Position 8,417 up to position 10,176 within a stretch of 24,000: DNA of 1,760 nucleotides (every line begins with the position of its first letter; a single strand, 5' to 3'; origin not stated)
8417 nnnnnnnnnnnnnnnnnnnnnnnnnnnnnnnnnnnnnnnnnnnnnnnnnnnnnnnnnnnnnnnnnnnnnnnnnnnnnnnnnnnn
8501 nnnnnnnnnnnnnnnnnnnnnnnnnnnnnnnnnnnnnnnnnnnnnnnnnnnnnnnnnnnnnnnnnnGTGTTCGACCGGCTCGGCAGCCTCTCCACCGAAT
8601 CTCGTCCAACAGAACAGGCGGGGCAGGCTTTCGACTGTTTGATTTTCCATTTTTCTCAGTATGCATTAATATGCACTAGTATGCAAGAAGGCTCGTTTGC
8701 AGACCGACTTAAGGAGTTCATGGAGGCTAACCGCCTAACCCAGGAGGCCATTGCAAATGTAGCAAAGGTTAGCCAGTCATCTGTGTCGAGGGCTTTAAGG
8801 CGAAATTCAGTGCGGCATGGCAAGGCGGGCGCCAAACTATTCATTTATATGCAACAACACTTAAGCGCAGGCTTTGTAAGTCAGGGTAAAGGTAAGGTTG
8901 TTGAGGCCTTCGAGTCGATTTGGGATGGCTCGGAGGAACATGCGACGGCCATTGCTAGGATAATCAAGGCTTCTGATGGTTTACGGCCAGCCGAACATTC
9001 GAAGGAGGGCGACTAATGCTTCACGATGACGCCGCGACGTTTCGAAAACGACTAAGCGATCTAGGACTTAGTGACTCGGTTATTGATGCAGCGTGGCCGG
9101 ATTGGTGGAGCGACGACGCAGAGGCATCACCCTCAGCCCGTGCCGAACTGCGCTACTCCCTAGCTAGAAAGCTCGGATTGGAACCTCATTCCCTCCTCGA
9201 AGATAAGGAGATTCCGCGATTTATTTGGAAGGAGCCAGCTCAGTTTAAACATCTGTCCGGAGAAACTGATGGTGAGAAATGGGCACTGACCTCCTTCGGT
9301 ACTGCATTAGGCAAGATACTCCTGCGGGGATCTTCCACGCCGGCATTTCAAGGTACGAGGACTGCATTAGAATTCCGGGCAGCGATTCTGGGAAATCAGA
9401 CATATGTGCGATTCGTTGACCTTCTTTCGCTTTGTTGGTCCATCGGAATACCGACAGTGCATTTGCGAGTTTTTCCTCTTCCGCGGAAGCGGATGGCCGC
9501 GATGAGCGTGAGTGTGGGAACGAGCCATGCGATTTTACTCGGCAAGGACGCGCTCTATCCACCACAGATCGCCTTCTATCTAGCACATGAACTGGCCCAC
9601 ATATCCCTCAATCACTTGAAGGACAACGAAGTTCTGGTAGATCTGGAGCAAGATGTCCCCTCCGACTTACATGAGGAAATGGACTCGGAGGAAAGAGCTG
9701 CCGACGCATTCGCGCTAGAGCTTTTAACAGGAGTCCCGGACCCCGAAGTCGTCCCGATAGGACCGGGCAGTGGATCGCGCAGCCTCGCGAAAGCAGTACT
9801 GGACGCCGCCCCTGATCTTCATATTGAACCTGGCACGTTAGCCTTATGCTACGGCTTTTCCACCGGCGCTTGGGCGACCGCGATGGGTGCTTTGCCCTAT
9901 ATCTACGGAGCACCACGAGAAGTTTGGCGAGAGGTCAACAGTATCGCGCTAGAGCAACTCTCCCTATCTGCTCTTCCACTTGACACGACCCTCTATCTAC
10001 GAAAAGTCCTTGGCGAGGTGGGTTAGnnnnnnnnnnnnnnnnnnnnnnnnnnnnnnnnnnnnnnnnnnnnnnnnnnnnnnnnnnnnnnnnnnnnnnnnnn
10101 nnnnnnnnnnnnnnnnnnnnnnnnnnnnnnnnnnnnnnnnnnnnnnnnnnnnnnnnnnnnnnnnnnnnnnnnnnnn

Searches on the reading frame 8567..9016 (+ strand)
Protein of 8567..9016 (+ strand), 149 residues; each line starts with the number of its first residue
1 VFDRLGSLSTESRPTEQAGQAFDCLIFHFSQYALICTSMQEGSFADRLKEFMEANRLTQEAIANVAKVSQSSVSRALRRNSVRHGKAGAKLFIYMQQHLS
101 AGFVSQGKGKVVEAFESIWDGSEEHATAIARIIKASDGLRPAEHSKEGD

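Call 3: search_protein_families(library=pfam, proteins=[window:8567-9016:+], max_evalue=0.1)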
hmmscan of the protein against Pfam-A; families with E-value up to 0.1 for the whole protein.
window:8567-9016:+ (149 aa): 12 families
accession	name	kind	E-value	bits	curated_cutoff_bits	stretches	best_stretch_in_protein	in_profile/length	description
PF13560.12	HTH_31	-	1.5e-05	25.6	27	1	44-79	2-37/64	Helix-turn-helix domain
PF04814.19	HNF-1_N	-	0.0018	19.2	29.7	1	44-79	122-157/175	Hepatocyte nuclear factor 1 (HNF-1), N terminus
PF13744.12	HTH_37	-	0.0026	17.9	27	1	45-79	20-54/80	Helix-turn-helix domain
PF17762.8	HTH_ParB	-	0.0031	18.1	22.6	1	45-79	9-43/102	ParB HTH domain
PF02376.21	CUT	-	0.0057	17.1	24.4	1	44-100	10-68/79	CUT domain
PF01381.28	HTH_3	-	0.0069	16.8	23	1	48-76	1-29/55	Helix-turn-helix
PF13545.12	HTH_Crp_2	-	0.0087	16.4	27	1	56-79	22-45/70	Crp-like helix-turn-helix domain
PF12802.13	MarR_2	-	0.02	15.5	27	1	54-79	16-43/61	MarR family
PF13412.12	HTH_24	-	0.021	14.8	21.9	1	48-79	9-40/48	Winged helix-turn-helix DNA-binding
PF00356.27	LacI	-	0.032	14.5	27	0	62-80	5-23/46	Bacterial regulatory proteins, lacI family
PF01047.28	MarR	-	0.059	13.7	24.6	0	54-79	15-40/59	MarR family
PF11626.13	Rap1_C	-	0.068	13.7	24.2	0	29-56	11-38/84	TRF2-interacting telomeric protein/Rap1 - C terminal domain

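Call 4: search_protein_families(library=padloc, proteins=[window:8567-9016:+], max_evalue=0.1)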
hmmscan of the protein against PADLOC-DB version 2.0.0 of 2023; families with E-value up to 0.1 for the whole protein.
window:8567-9016:+ (149 aa): 3 families
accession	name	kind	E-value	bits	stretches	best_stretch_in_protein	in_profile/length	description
PDLC03948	RmrA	-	0.003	14.5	1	44-81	9-46/397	-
PDLC04142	capH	-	0.011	14.8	1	39-76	2-39/103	capH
PDLC04133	mad1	-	0.04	12.2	1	55-80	4-29/60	mads_1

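Call 5: search_protein_families(library=ncbifam, proteins=[window:8567-9016:+], max_evalue=0.01)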
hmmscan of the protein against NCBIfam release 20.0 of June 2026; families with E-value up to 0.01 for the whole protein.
window:8567-9016:+ (149 aa): 1 family
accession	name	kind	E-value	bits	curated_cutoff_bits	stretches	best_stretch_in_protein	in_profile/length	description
NF007257.0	PRK09706.1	subfamily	0.0052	16.6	101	1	39-87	1-49/135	transcriptional repressor DicA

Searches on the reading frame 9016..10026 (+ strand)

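Call 3: search_protein_families(library=pfam, proteins=[window:9016-10026:+], max_evalue=0.1)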
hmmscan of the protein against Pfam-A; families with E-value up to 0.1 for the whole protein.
window:9016-10026:+ (336 aa): 1 family
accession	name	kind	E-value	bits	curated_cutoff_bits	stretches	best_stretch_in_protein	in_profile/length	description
PF06114.19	Peptidase_M78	-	1.9e-05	24.9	22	1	154-237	12-86/123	IrrE N-terminal-like domain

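Call 4: search_protein_families(library=padloc, proteins=[window:9016-10026:+], max_evalue=0.1)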
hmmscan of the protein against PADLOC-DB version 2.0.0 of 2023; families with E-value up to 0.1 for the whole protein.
window:9016-10026:+ (336 aa): 9 families
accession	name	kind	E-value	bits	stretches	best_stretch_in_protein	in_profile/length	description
PDLC04141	capP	-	7e-07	27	1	152-237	35-112/242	capP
PDLC03982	PD-Lambda-2_B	-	0.00032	18.1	1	187-237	292-335/402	-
PDLC04776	PDC-M69B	-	0.0018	16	1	187-237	83-128/272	-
PDLC03950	RmrA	-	0.011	12.8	1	151-234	163-235/369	-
PDLC03952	RmrA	-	0.017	12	1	153-210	188-245/395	-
PDLC03947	RmrA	-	0.022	11.6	1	159-207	182-230/383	-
PDLC03944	RmrA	-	0.026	11.6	1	169-237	183-242/384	-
PDLC02355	Lit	-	0.033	11.4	1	184-204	148-168/290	Lit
PDLC03954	RmrA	-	0.057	10.3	1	155-199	178-222/380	-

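Call 5: search_protein_families(library=ncbifam, proteins=[window:9016-10026:+], max_evalue=0.01)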
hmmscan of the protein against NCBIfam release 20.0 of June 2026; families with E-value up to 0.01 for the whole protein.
window:9016-10026:+ (336 aa): 1 family
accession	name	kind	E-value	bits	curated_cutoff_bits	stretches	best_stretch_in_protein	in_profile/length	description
NF007238.0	PRK09672.1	equivalog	3.5e-05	23.2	274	1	185-238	165-205/309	phage exclusion protein Lit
